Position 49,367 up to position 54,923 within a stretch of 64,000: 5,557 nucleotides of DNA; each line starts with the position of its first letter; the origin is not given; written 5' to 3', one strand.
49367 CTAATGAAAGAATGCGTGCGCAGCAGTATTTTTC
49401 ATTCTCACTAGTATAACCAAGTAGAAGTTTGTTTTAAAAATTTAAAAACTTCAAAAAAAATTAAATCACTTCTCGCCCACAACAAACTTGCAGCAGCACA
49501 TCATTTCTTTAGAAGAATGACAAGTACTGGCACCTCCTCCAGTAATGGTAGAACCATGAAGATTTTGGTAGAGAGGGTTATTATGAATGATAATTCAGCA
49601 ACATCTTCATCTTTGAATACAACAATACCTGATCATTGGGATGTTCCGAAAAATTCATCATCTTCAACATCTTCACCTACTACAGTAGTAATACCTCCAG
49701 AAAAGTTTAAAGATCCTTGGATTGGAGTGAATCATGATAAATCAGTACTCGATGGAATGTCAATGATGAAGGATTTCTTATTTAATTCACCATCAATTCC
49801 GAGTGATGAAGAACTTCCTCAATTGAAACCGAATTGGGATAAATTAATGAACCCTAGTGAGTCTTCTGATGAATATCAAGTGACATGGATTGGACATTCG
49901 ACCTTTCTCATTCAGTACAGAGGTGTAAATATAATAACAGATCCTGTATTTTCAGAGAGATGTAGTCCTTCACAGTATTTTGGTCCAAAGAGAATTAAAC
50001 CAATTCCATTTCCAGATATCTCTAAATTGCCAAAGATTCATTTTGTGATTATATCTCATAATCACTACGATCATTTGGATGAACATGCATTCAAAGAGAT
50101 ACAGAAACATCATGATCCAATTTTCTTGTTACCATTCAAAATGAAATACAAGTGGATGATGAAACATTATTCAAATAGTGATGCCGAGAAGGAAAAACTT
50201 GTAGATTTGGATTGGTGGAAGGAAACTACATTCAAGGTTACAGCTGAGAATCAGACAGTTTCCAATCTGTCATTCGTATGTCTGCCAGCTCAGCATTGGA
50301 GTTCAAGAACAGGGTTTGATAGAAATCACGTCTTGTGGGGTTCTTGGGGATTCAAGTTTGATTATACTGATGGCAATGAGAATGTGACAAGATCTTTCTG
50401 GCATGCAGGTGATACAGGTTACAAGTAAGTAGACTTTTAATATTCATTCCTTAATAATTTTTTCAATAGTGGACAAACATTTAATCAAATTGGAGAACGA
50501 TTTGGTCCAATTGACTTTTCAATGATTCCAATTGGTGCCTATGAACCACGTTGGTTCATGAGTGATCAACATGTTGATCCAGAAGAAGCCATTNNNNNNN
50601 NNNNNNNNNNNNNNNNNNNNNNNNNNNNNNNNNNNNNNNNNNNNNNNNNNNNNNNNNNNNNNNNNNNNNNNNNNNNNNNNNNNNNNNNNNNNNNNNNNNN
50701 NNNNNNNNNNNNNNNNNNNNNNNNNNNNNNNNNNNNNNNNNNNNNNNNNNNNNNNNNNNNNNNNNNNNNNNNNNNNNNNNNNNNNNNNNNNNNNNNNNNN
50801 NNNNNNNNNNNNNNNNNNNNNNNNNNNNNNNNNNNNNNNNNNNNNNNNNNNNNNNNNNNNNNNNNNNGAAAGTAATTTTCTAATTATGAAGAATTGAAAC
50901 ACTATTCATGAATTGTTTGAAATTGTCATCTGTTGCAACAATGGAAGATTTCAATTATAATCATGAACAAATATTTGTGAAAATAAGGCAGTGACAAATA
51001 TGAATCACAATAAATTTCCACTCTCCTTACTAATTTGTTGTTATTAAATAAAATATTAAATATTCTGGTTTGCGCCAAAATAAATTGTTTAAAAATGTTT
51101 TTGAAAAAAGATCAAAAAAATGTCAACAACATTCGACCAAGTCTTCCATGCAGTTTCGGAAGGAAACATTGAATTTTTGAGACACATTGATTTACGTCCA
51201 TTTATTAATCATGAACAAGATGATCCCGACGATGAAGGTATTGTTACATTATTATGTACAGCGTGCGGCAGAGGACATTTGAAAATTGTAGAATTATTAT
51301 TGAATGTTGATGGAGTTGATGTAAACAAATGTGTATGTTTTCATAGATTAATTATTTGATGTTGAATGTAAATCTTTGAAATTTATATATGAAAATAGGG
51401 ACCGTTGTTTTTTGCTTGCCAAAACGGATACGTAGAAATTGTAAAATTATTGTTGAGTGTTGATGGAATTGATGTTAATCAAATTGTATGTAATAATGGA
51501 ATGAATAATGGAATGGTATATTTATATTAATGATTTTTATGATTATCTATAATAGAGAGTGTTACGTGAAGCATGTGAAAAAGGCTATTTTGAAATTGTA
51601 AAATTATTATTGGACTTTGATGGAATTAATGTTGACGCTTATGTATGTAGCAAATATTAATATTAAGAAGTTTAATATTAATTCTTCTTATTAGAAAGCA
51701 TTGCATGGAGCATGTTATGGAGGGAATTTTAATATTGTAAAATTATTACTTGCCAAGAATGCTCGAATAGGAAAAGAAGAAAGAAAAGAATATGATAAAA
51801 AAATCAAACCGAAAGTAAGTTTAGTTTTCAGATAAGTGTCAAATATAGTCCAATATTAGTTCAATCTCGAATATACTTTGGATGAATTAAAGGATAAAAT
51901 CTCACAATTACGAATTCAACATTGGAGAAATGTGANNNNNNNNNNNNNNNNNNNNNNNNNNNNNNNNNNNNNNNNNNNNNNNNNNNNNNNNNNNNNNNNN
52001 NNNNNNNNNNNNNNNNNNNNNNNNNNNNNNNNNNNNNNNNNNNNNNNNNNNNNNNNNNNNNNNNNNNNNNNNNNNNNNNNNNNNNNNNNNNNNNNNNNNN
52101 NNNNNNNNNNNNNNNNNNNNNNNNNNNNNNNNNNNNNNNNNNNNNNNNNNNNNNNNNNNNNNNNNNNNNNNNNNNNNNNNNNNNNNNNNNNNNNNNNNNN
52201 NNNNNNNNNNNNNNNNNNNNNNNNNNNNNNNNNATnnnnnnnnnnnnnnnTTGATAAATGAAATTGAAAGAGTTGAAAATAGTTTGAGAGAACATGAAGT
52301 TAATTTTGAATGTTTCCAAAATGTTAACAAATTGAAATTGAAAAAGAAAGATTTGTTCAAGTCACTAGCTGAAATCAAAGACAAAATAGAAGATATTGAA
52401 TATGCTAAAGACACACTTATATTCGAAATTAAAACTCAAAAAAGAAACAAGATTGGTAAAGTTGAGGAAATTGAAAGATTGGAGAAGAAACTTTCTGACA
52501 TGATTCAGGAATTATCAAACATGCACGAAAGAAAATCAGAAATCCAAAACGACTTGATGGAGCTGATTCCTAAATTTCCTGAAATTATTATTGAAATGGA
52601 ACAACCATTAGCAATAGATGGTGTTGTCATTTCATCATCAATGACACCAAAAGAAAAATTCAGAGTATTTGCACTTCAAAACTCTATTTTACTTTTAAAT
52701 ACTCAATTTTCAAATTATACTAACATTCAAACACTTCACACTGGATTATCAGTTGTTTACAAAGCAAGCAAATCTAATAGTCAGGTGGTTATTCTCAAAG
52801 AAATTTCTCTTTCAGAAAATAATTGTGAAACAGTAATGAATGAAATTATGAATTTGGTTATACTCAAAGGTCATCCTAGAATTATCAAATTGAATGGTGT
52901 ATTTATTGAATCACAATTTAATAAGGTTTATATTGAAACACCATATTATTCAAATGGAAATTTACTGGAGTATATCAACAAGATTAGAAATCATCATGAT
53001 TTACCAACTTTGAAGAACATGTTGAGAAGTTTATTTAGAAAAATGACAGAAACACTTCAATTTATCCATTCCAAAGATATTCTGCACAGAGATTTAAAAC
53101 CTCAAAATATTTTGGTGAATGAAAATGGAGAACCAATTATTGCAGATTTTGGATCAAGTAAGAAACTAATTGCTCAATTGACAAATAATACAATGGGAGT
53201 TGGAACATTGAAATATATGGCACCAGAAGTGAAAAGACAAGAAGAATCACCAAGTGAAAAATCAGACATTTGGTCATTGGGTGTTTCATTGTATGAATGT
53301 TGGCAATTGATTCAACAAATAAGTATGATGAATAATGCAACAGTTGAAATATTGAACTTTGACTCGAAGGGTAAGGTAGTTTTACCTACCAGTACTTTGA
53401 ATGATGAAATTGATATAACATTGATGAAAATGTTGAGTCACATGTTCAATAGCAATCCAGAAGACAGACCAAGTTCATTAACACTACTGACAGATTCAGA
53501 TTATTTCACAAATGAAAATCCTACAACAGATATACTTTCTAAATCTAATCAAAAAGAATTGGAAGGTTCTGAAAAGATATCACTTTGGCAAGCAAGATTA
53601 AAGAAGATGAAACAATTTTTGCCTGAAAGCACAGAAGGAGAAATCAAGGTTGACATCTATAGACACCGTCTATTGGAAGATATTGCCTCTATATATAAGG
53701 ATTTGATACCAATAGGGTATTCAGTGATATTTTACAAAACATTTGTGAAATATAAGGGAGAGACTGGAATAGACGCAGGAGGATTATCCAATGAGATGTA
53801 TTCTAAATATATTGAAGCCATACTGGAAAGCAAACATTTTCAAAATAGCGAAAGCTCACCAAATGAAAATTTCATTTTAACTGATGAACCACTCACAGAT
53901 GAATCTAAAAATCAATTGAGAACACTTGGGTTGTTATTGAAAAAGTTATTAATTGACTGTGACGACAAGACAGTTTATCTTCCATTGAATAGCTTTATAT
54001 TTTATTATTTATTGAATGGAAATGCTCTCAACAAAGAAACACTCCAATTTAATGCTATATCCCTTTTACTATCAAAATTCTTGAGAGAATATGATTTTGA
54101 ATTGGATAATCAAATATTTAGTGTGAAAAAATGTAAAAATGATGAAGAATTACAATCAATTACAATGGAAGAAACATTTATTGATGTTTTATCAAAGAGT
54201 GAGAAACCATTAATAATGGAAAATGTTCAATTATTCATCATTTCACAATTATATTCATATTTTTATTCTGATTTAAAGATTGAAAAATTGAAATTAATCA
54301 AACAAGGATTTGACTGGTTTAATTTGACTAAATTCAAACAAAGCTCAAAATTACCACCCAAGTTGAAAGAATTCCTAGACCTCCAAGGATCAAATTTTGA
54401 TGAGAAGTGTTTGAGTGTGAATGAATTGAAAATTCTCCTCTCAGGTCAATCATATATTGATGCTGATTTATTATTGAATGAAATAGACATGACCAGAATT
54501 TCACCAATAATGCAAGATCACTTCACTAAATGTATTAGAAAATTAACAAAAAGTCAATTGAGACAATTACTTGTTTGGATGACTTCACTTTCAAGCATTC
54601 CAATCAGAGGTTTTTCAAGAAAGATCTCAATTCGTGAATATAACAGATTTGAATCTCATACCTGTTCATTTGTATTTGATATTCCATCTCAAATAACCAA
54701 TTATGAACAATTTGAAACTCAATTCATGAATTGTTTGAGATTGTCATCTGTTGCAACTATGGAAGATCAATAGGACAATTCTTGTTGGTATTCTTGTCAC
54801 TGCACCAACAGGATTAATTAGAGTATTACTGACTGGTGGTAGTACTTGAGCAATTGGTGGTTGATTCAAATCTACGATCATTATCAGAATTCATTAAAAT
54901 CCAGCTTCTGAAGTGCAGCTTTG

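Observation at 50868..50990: Third, decayed HECT 3'-end copy abutting an assembly gap next to the NAPE-PLD gene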

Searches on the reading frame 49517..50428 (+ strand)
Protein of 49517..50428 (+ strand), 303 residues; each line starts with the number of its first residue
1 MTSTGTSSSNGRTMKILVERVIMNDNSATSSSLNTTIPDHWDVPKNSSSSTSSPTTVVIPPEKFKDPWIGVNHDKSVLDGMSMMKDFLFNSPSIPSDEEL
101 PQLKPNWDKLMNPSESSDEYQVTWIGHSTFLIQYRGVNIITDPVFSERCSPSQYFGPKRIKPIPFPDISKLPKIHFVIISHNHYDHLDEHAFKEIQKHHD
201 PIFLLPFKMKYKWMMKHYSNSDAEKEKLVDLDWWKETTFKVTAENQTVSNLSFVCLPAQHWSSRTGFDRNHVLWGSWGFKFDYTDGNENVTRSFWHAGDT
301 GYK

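Call 7: search_protein_families(library=pfam, proteins=[window:49517-50428:+], max_evalue=0.01)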
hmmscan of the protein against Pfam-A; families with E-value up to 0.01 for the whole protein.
window:49517-50428:+ (303 aa): 2 families
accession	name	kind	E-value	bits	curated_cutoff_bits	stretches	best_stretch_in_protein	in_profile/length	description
PF12706.13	Lactamase_B_2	-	1.1e-16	61.5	27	1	138-302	2-145/200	Beta-lactamase superfamily domain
PF13483.12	Lactamase_B_3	-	2.1e-10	41.2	24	1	121-236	1-58/160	Beta-lactamase superfamily domain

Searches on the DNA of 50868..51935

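Call 44: search_rna_families(source=window, start=50868, end=51935, threshold=evalue, max_evalue=1)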
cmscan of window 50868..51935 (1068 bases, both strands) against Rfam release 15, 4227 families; matches with E-value up to 1: 1.
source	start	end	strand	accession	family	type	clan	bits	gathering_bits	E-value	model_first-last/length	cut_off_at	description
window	51091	51193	-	RF02060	STnc410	Gene; sRNA;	-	18.4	50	0.26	1-158/158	no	Enterobacterial sRNA STnc410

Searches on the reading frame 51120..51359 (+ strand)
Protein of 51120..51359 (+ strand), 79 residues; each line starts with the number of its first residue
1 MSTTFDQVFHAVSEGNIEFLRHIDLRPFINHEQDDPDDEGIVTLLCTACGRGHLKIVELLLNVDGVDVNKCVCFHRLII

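Call 7: search_protein_families(library=pfam, proteins=[window:51120-51359:+], max_evalue=0.01)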
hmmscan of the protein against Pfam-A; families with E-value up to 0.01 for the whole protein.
window:51120-51359:+ (79 aa): 5 families
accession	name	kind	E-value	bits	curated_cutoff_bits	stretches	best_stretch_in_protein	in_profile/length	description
PF12796.13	Ank_2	-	5.9e-05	24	27.3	1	10-69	3-56/90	Ankyrin repeats (3 copies)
PF00023.36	Ank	-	6.8e-05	23.4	21.1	1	43-70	4-30/33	Ankyrin repeat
PF13606.12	Ank_3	-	0.00013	22.6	22.3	1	43-69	4-29/30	Ankyrin repeat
PF24521.3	Ank_KRIT1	-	0.0026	17.9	80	1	40-70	84-114/149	KRIT1 ankyrin-repeats domain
PF13857.12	Ank_5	-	0.0038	18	27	1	42-69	17-43/56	Ankyrin repeats (many copies)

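Call 27: find_encoding_contigs(protein=window:51120-51356:+, flank=10000)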
Protein window:51120-51356:+ (79 aa): no gene with exactly this product is on record in the collection.

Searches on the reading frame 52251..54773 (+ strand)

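Call 7: search_protein_families(library=pfam, proteins=[window:52251-54773:+], max_evalue=0.01)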
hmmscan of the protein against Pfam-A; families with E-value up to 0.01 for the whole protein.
window:52251-54773:+ (840 aa): 5 families
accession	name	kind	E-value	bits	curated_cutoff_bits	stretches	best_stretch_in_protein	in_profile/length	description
PF00069.31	Pkinase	-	1.1e-41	143.5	31.7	1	166-413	12-258/263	Protein kinase domain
PF07714.23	PK_Tyr_Ser-Thr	-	7.7e-31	107.8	23.1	1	172-411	23-253/258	Protein tyrosine and serine/threonine kinase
PF00632.30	HECT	-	1e-09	38.9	23.9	1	537-823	20-291/306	HECT-domain (ubiquitin-transferase)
PF03109.22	ABC1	-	0.0018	17.9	22.9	1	244-308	154-219/244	ABC1 atypical kinase-like domain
PF17667.7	Pkinase_fungal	-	0.0018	17.5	24.1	1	257-331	288-368/387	Fungal protein kinase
